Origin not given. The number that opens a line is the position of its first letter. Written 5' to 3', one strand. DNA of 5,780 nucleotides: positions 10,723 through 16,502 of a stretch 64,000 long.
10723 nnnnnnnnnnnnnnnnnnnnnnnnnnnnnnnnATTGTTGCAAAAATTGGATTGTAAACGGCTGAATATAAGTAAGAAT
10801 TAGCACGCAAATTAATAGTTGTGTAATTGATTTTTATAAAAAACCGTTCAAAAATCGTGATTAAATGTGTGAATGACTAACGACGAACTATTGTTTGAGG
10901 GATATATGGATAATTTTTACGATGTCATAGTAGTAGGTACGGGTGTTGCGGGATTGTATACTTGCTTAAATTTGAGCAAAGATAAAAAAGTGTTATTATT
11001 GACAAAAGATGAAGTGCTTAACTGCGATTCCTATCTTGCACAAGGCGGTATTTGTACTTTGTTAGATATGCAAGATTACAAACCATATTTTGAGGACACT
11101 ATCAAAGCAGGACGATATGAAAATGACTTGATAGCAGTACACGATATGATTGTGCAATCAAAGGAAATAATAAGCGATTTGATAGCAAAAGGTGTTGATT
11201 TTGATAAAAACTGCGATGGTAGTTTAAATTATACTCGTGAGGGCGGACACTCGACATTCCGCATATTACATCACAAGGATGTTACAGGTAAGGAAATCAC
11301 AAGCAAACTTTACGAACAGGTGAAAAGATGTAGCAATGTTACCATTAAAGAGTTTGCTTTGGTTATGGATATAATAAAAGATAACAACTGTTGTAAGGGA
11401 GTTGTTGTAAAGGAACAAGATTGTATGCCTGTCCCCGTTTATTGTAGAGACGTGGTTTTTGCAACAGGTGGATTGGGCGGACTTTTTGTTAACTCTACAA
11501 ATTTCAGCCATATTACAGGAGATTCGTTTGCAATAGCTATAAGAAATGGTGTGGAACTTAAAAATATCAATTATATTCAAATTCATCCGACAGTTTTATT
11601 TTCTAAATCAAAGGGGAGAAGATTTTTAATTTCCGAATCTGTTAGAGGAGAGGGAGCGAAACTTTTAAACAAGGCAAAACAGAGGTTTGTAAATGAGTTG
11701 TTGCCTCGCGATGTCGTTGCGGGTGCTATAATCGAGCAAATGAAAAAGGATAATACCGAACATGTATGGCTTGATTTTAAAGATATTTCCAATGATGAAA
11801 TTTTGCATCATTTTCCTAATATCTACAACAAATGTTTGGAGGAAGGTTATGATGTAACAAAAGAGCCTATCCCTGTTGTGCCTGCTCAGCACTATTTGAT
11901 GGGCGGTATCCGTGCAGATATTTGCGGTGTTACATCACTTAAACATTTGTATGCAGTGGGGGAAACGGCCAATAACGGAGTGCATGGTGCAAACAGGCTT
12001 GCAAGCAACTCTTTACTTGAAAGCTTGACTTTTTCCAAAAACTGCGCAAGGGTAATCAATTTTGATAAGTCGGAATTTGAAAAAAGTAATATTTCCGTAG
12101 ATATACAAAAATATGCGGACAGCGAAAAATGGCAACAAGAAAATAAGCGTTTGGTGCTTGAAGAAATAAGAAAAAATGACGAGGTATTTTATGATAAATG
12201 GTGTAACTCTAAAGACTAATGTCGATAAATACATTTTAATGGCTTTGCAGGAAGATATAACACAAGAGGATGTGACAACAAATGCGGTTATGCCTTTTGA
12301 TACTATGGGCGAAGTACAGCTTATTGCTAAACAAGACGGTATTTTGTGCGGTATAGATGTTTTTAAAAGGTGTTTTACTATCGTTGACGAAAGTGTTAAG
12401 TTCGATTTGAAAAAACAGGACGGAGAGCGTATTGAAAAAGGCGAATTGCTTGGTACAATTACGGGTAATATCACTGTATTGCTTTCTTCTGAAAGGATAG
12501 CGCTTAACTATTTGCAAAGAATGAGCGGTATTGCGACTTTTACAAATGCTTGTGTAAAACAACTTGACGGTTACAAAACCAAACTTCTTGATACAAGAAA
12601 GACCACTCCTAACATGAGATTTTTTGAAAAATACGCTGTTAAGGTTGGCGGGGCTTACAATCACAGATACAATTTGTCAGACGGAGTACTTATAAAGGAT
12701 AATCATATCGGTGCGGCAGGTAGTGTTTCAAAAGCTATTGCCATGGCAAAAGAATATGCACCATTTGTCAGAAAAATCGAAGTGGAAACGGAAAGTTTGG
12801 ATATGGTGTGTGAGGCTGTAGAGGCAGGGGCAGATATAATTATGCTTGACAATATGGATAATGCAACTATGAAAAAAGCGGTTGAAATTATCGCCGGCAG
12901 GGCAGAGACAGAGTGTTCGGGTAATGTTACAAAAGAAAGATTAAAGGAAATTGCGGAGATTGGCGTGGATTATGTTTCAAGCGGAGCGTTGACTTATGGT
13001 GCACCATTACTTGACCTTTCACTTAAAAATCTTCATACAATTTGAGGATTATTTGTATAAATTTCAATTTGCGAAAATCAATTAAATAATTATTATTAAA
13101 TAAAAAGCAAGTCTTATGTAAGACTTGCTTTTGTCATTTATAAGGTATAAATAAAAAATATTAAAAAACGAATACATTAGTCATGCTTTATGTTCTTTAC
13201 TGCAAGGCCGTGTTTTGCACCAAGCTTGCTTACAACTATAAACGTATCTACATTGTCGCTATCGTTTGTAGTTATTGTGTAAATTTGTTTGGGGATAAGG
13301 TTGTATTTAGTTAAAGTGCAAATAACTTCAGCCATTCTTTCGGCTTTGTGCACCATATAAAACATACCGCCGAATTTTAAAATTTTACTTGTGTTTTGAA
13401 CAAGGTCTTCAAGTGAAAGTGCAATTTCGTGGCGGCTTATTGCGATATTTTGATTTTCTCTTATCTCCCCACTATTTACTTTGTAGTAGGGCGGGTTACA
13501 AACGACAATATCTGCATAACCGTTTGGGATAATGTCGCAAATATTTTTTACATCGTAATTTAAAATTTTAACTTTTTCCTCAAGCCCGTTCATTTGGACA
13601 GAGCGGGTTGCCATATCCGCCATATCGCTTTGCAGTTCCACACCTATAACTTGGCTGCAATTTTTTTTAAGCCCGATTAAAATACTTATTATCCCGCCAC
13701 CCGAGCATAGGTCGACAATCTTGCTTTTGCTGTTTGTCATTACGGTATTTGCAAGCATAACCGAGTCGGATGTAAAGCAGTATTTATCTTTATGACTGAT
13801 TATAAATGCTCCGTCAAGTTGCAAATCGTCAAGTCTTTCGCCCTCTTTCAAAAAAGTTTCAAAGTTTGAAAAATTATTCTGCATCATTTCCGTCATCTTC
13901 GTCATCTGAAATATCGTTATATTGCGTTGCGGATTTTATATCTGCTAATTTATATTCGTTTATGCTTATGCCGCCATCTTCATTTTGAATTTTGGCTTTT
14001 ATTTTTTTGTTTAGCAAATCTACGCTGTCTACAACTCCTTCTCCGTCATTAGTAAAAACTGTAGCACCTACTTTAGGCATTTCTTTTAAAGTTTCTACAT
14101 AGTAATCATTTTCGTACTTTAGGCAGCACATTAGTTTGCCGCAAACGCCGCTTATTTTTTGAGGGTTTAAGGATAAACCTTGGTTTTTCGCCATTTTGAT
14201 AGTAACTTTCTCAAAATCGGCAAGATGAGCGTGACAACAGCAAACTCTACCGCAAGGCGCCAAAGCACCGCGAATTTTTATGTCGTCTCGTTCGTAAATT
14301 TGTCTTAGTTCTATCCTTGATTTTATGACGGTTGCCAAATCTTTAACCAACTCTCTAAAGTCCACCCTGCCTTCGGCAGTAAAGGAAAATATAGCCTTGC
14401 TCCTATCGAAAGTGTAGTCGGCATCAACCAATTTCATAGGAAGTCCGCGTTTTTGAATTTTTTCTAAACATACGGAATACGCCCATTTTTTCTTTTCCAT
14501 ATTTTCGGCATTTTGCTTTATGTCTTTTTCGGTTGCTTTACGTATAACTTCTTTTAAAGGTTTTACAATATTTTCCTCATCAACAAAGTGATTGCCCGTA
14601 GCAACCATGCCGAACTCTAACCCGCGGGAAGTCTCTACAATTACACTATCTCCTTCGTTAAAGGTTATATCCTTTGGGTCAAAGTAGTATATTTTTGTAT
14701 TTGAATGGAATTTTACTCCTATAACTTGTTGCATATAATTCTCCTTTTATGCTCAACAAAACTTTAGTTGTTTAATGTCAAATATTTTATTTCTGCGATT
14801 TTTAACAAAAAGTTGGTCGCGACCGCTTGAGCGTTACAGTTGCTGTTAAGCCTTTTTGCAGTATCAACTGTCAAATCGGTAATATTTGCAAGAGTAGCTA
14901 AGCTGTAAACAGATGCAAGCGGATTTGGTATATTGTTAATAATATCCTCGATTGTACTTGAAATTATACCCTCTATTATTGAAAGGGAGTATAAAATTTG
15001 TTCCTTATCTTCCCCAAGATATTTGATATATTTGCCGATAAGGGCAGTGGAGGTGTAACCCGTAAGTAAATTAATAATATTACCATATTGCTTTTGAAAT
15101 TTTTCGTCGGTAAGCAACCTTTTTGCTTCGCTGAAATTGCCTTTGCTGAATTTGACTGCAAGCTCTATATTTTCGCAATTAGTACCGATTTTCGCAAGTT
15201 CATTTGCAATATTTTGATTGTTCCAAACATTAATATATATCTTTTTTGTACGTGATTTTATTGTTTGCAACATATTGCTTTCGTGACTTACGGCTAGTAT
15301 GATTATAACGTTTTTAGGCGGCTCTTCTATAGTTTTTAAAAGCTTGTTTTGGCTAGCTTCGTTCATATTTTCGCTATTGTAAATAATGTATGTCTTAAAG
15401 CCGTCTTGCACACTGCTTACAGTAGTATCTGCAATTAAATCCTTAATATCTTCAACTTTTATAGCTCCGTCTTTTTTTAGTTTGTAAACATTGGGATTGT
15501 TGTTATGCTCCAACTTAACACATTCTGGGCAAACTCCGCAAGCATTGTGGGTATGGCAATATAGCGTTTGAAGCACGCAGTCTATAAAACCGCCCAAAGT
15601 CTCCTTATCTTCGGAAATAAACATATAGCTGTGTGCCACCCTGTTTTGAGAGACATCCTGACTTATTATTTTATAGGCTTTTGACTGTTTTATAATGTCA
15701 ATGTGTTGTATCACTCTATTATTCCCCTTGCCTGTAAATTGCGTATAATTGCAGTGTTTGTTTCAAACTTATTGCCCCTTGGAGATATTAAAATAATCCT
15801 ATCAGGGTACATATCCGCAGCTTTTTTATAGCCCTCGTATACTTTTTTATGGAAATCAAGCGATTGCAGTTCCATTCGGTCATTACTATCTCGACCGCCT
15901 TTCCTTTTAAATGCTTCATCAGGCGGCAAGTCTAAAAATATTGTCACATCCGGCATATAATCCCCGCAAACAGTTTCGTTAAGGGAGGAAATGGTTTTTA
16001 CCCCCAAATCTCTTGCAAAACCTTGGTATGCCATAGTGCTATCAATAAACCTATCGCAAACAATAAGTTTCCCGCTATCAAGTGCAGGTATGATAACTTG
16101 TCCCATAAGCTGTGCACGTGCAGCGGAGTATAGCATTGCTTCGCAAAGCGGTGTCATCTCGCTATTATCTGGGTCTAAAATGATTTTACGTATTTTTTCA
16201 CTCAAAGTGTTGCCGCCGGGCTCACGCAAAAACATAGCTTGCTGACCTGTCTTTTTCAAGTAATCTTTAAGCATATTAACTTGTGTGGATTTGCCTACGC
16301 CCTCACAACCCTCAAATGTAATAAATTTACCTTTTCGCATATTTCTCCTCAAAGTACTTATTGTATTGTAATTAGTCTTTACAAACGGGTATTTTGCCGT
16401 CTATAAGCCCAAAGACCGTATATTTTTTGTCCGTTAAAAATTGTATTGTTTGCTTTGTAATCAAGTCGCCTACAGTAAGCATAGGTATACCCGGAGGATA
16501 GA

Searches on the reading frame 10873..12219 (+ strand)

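Call 19: search_protein_families(library=pfam, proteins=[window:10873-12219:+], max_evalue=0.0001)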
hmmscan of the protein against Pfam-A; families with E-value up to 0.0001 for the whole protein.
window:10873-12219:+ (448 aa): 3 families
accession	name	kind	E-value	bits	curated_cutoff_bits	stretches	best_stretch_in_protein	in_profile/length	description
PF00890.30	FAD_binding_2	-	1.6e-73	248.8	20.4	1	17-381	1-414/414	FAD binding domain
PF01266.30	DAO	-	4.7e-07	30.1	27.9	1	17-124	1-96/353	FAD dependent oxidoreductase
PF03486.20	HI0933_like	-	4.5e-06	26.7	50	1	17-232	2-200/244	HI0933-like protein Rossmann domain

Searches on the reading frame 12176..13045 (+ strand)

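Call 19: search_protein_families(library=pfam, proteins=[window:12176-13045:+], max_evalue=0.0001)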
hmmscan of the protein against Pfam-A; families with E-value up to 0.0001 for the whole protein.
window:12176-13045:+ (289 aa): 2 families
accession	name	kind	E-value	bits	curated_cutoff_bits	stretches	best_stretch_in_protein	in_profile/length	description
PF01729.25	QRPTase_C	-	1.1e-59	201.4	23.1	1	119-284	1-169/169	Quinolinate phosphoribosyl transferase, C-terminal domain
PF02749.22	QRPTase_N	-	3.2e-21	75.8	27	1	32-117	1-82/82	Quinolinate phosphoribosyl transferase, N-terminal domain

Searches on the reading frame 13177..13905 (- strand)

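Call 19: search_protein_families(library=pfam, proteins=[window:13177-13905:-], max_evalue=0.0001)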
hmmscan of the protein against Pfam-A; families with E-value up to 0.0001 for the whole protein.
window:13177-13905:- (242 aa): 5 families
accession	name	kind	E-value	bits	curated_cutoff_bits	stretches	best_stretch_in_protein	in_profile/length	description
PF05175.20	MTS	-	4.6e-10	39.8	23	1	48-187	20-141/170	Methyltransferase small domain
PF02475.24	TRM5-TYW2_MTfase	-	6.9e-06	26.5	28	1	57-140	34-114/164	TRM5/TYW2 methyltransferase domain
PF05971.18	Methyltransf_10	-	7.3e-06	26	23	1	50-160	93-211/299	RNA methyltransferase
PF13649.12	Methyltransf_25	-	1e-05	26.5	27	1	63-137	1-71/97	Methyltransferase domain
PF09445.16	Methyltransf_15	-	1.5e-05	25.1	22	1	62-141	3-82/165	RNA cap guanine-N2 methyltransferase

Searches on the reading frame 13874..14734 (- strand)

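Call 19: search_protein_families(library=pfam, proteins=[window:13874-14734:-], max_evalue=0.0001)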
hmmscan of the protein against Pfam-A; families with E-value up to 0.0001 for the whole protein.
window:13874-14734:- (286 aa): 1 family
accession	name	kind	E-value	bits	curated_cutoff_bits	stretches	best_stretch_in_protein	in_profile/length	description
PF04468.17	PSP1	-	6.7e-35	119.7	27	1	61-146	1-86/86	PSP1 C-terminal conserved region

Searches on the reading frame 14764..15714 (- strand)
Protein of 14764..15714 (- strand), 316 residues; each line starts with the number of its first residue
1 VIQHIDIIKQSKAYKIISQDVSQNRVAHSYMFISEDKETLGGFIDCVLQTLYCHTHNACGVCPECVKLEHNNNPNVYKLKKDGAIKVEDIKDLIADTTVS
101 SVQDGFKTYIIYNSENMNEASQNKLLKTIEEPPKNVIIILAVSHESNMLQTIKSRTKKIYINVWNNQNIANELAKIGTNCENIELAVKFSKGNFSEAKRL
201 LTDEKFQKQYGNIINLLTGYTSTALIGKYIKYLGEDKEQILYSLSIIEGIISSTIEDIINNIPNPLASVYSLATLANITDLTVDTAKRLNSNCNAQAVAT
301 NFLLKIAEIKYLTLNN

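Call 19: search_protein_families(library=pfam, proteins=[window:14764-15714:-], max_evalue=0.0001)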
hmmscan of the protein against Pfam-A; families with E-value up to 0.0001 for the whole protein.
window:14764-15714:- (316 aa): 1 family
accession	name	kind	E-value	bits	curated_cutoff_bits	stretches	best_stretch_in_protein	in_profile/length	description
PF13177.12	DNA_pol3_delta2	-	8.2e-39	133.6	27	1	10-162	2-158/161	DNA polymerase III, delta subunit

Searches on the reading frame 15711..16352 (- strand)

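Call 20: search_protein_families(library=pfam, proteins=[window:15711-16352:-], max_evalue=0.0001)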
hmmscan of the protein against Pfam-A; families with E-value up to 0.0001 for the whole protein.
window:15711-16352:- (213 aa): 2 families
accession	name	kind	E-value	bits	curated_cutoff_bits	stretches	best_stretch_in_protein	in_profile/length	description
PF02223.23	Thymidylate_kin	-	3.8e-51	173.8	27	1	13-190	1-173/185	Thymidylate kinase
PF13521.12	AAA_28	-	1.1e-06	29.4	27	1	11-174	2-148/164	AAA domain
